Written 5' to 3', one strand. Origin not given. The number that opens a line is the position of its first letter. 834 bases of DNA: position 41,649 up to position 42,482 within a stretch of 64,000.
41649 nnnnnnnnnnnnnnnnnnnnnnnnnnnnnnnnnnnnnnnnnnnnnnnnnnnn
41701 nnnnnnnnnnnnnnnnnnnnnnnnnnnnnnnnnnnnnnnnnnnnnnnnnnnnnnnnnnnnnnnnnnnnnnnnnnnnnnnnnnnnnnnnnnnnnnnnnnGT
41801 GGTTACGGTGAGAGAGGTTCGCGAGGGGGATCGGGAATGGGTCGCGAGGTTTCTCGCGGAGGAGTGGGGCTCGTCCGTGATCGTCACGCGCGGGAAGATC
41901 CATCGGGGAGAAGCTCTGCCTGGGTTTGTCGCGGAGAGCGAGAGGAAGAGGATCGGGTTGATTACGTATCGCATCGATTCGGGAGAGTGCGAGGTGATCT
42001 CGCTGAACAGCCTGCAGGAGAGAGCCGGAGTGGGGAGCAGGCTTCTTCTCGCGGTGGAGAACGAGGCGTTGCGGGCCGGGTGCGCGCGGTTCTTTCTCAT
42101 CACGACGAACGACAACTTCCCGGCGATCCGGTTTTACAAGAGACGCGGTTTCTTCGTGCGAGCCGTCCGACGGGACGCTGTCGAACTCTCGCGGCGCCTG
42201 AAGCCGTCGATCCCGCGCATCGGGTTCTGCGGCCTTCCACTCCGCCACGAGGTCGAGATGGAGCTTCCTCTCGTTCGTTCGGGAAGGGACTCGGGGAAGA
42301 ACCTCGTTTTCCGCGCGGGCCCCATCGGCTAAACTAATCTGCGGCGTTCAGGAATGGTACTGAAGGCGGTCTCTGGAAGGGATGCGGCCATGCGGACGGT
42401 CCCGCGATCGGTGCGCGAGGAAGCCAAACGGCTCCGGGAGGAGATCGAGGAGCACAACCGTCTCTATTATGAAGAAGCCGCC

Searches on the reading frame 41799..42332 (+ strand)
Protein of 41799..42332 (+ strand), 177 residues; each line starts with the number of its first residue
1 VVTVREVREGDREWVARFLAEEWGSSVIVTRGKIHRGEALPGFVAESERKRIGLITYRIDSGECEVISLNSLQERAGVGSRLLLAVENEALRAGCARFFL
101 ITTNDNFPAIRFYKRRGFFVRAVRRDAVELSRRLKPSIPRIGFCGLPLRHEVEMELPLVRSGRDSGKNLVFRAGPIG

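Call 26: find_encoding_contigs(protein=window:41799-42332:+, flank=6000, max_places=10)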
Protein window:41799-42332:+ (177 aa): 6 contigs read that carry it; 5 places shown.
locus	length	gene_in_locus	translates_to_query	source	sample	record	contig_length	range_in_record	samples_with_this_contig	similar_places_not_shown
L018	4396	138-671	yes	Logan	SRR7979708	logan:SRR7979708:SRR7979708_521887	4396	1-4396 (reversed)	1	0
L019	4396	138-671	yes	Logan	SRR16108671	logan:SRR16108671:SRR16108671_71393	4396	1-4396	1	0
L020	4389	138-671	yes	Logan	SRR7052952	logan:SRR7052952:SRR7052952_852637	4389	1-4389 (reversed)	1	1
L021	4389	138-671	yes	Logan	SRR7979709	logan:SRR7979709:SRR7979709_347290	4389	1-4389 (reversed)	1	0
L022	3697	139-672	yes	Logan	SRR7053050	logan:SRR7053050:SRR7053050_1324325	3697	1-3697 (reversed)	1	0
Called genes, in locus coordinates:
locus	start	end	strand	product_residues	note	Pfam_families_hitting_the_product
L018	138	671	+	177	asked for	PF00583:Acetyltransf_1, PF13508:Acetyltransf_7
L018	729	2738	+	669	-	PF22745:Nlig-Ia, PF01653:DNA_ligase_aden, PF03120:OB_DNA_ligase, PF03119:DNA_ligase_ZBD, PF14520:HHH_5 (faint), PF12826:HHH_2, PF00533:BRCT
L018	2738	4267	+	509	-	PF00221:Lyase_aromatic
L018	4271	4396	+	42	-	?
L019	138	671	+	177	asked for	PF00583:Acetyltransf_1, PF13508:Acetyltransf_7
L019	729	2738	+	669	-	PF22745:Nlig-Ia, PF01653:DNA_ligase_aden, PF03120:OB_DNA_ligase, PF03119:DNA_ligase_ZBD, PF14520:HHH_5 (faint), PF12826:HHH_2, PF00533:BRCT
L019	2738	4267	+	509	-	PF00221:Lyase_aromatic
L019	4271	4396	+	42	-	?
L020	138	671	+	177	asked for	PF00583:Acetyltransf_1, PF13508:Acetyltransf_7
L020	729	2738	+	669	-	PF22745:Nlig-Ia, PF01653:DNA_ligase_aden, PF03120:OB_DNA_ligase, PF03119:DNA_ligase_ZBD, PF14520:HHH_5 (faint), PF12826:HHH_2, PF00533:BRCT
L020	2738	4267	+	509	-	PF00221:Lyase_aromatic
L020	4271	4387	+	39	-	?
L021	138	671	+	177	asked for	PF00583:Acetyltransf_1, PF13508:Acetyltransf_7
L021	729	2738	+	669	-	PF22745:Nlig-Ia, PF01653:DNA_ligase_aden, PF03120:OB_DNA_ligase, PF03119:DNA_ligase_ZBD, PF14520:HHH_5 (faint), PF12826:HHH_2, PF00533:BRCT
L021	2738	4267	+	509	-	PF00221:Lyase_aromatic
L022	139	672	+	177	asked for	PF00583:Acetyltransf_1, PF13508:Acetyltransf_7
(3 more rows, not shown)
